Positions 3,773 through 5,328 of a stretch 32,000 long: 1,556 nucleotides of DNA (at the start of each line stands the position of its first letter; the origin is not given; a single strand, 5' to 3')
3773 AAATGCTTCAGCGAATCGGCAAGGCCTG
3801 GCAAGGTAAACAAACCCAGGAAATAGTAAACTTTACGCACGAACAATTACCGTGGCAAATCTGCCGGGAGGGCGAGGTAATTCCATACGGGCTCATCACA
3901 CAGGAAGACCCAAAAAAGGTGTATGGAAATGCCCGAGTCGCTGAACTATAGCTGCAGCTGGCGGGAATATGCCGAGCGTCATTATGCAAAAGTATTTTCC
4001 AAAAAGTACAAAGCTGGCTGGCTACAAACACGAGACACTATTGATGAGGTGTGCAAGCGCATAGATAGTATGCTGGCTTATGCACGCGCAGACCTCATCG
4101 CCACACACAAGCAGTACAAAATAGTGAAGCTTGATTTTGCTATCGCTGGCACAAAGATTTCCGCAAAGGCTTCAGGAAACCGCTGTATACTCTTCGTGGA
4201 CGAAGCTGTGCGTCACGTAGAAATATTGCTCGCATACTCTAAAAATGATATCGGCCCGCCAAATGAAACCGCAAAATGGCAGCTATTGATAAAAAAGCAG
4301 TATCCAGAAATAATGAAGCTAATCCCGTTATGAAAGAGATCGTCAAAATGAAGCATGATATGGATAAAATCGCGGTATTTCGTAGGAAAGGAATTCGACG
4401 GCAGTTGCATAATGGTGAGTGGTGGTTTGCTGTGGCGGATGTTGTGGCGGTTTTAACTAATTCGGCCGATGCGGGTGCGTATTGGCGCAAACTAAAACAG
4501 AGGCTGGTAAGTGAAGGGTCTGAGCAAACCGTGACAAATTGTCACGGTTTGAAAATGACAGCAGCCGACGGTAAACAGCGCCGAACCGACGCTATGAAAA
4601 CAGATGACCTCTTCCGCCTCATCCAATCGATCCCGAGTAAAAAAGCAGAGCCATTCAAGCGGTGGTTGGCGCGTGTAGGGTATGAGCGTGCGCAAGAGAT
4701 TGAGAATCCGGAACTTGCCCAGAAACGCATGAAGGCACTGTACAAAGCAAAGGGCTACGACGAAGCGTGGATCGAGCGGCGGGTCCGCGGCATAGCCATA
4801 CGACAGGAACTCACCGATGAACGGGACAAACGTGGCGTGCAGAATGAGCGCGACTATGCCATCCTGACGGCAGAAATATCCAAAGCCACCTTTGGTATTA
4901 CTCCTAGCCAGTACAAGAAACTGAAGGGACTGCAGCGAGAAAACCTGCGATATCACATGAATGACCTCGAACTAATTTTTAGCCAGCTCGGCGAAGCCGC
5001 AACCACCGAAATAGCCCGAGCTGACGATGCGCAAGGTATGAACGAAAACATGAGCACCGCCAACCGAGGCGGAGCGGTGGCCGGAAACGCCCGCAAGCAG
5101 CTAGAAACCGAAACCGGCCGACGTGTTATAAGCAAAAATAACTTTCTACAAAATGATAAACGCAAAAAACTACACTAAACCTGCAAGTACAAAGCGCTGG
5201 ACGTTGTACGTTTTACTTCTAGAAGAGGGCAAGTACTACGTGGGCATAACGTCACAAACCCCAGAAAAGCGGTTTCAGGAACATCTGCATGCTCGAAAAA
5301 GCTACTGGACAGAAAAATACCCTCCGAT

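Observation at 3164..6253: Translationally coupled five-gene cassette: XRE-Panacea antitoxin-type gene, RelE-like ORF, Bro-N/DinD-like gene and two GIY-YIG-type genes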

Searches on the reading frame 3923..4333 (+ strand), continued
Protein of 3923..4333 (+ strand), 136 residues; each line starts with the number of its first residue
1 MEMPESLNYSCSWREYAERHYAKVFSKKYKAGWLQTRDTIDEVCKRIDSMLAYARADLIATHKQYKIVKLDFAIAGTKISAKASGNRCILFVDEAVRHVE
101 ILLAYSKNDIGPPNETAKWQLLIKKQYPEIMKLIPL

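Call 77: search_solved_structures(query=A4, max_evalue=10, show_alignments=3)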
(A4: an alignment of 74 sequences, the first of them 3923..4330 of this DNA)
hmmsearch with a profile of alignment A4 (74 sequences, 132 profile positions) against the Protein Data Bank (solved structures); distinct sequences matched with E-value up to 10: 9.
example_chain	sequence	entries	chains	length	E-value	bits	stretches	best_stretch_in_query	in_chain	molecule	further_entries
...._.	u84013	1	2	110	0.043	17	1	70-110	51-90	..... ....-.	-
5ja8_A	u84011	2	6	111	0.044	17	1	70-110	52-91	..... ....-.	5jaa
8a0x_C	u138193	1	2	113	0.045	16.9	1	70-110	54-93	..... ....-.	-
5mje_A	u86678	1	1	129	0.06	16.5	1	70-110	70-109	Cytotoxic translational repressor of toxin-antitoxin stability system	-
9tv9_C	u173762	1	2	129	0.063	16.5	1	71-110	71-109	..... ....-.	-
3ty3_A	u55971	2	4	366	0.33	14.1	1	42-86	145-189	Probable homoisocitrate dehydrogenase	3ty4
3bro_A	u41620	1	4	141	0.9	12.7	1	21-108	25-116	Transcriptional regulator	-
3htn_A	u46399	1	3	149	1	12.6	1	75-105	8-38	Putative DNA binding protein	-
7ung_l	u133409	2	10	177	1.8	11.8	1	11-40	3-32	Protein Flattop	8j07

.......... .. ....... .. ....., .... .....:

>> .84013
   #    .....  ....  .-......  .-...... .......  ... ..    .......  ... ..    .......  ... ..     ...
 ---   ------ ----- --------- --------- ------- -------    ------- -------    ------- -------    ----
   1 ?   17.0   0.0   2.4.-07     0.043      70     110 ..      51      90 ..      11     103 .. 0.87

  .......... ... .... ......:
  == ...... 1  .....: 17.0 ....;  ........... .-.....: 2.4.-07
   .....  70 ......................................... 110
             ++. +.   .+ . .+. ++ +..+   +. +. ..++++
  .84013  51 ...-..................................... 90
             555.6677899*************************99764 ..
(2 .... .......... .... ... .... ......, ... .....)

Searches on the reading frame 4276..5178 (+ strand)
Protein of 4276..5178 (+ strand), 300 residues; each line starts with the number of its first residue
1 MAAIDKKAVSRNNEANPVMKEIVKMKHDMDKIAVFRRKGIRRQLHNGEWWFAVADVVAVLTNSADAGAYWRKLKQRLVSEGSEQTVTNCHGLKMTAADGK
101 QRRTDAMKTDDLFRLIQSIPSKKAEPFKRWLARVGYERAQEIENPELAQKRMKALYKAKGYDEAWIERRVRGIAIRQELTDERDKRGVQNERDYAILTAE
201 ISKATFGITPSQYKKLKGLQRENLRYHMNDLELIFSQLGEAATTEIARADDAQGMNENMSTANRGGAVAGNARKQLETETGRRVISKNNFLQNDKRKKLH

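Call 3: search_protein_families(library=pfam, proteins=[window:4276-5178:+], max_evalue=0.1)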
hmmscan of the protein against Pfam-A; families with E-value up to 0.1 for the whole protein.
window:4276-5178:+ (300 aa): 1 family
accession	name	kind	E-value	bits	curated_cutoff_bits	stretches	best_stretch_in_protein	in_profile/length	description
PF02498.22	Bro-N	-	6.1e-12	46.4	25.6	1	41-132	3-91/96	BRO family, N-terminal domain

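Call 4: search_protein_families(library=padloc, proteins=[window:4276-5178:+], max_evalue=0.1)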
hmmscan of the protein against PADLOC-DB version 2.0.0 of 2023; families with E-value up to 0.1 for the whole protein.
window:4276-5178:+ (300 aa): 4 families
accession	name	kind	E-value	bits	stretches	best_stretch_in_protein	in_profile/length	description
PDLC04920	PDC-S13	-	1.6e-112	373.4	1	29-297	4-273/286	-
PDLC04841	PDC-S04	-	1e-19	69.3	1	45-132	22-111/292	-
PDLC03083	Specificity_I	-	0.0062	12.7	1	174-276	140-244/717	Type I specificity subunit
PDLC04874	PDC-S05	-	0.012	13.1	1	43-137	21-112/165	-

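Call 6: search_protein_families(library=ncbifam, proteins=[window:4276-5178:+], max_evalue=1)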
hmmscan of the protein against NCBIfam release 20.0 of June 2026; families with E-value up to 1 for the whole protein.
window:4276-5178:+ (300 aa): 2 families
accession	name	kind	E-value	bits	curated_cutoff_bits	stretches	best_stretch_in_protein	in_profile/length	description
NF008573.0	PRK11525.1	equivalog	0.0028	17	242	1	163-261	136-236/288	DNA damage-inducible protein D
TIGR02522.1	pilus_cpaD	subfamily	0.049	13.4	94.45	1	196-259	43-107/198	CpaD family pilus assembly lipoprotein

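Call 7: search_protein_families(library=phrogs, proteins=[window:4276-5178:+], max_evalue=1)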
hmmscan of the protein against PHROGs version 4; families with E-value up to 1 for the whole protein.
window:4276-5178:+ (300 aa): 14 families
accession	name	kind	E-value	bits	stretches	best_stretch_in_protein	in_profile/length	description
phrog_15286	-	unknown function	1.2e-87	294.4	1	30-294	5-270/274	-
phrog_28094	-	unknown function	2e-16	60.9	1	233-290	1-58/66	-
phrog_130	-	transcription regulation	2.6e-07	31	1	16-186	145-310/480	anti-repressor Ant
phrog_2899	-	transcription regulation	1.3e-05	26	1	28-133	3-99/263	anti-repressor Ant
phrog_245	-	transcription regulation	0.00012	22.7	1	8-130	18-128/319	anti-repressor Ant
phrog_2011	-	transcription regulation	0.0003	21.6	1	35-133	9-104/275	anti-repressor Ant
phrog_463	-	transcription regulation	0.003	18.1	1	29-133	2-98/250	anti-repressor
phrog_2593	-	transcription regulation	0.0041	17.9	1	19-133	9-121/255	anti-repressor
phrog_8036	-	unknown function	0.0058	17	1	177-281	153-255/290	-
phrog_5060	-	transcription regulation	0.071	14.1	1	34-132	11-106/224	anti-repressor Ant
phrog_9976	-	transcription regulation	0.075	13.9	1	33-133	4-92/188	anti-repressor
phrog_7347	-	unknown function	0.13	13.6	1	147-182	37-72/78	-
phrog_33407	-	unknown function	0.14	12.7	1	163-202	17-56/294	-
phrog_25435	-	unknown function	0.17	12.8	1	161-200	2-41/45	-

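Call 37: find_related_loci(query=window:4348-5175:+, collection=metagenome_contigs, flank=6000)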
Query window:4348-5175:+ (276 aa) in metagenome_contigs; peptide patterns used: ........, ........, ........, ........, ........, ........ (x = any residue, [..] = any of these).
600 stretches matched a pattern (row limit reached: there are more); 587 encode a relative of the query (tblastn E <= 1e-3); the best 80 are kept; 80 distinct loci.
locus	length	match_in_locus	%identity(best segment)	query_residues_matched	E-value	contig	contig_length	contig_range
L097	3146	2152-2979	95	1-276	0e+0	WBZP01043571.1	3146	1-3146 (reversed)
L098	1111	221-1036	69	5-276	4e-135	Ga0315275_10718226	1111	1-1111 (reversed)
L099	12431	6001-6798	69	1-267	7e-123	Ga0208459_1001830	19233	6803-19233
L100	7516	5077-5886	69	6-275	5e-122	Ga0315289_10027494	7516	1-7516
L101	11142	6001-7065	66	7-275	1e-121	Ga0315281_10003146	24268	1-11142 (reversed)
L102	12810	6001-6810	66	7-276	9e-122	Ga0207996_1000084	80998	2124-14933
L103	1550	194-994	68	7-274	7e-131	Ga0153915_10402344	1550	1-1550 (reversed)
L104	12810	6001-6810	68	7-276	3e-121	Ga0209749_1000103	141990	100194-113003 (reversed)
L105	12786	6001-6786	69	7-269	9e-121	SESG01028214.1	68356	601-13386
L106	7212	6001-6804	68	8-275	7e-120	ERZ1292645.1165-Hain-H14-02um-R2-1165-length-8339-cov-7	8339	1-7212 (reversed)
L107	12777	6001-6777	68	8-267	3e-119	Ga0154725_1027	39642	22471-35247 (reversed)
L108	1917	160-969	66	4-274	4e-126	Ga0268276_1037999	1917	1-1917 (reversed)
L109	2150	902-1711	66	8-276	3e-125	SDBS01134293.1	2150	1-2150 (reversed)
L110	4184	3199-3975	67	8-267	2e-118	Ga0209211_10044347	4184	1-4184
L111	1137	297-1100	64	7-275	7e-128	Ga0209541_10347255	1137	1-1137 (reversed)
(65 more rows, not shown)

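Call 38: find_related_loci(query=window:4348-5175:+, collection=viral_contigs, flank=6000)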
Query window:4348-5175:+ (276 aa) in viral_contigs; peptide patterns used: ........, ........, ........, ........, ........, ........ (x = any residue, [..] = any of these).
14 stretches matched a pattern; 13 encode a relative of the query (tblastn E <= 1e-3); 13 distinct loci.
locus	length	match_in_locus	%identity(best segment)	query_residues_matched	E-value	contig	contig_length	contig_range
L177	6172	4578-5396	58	1-275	2e-105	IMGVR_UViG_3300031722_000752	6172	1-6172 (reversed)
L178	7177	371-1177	58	1-267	3e-104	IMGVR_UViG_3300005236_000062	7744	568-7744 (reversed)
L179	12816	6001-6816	56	5-275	5e-93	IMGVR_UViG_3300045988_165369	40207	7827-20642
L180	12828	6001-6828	47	3-275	2e-79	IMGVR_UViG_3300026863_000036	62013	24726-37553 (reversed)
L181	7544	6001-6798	48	7-272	2e-77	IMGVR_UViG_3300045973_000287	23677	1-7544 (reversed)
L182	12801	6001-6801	47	7-272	4e-77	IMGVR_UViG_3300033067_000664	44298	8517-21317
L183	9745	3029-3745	49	25-265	3e-71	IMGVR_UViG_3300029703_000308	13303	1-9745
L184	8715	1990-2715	49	25-268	2e-71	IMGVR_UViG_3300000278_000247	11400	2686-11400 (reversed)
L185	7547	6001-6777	47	6-262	2e-71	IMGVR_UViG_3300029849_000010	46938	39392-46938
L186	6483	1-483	68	114-274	2e-70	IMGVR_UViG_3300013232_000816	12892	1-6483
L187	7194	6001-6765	43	8-262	6e-59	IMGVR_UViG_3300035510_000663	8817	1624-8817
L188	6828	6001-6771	40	8-264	1e-56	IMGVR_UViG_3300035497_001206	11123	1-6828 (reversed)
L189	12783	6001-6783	38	7-266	2e-53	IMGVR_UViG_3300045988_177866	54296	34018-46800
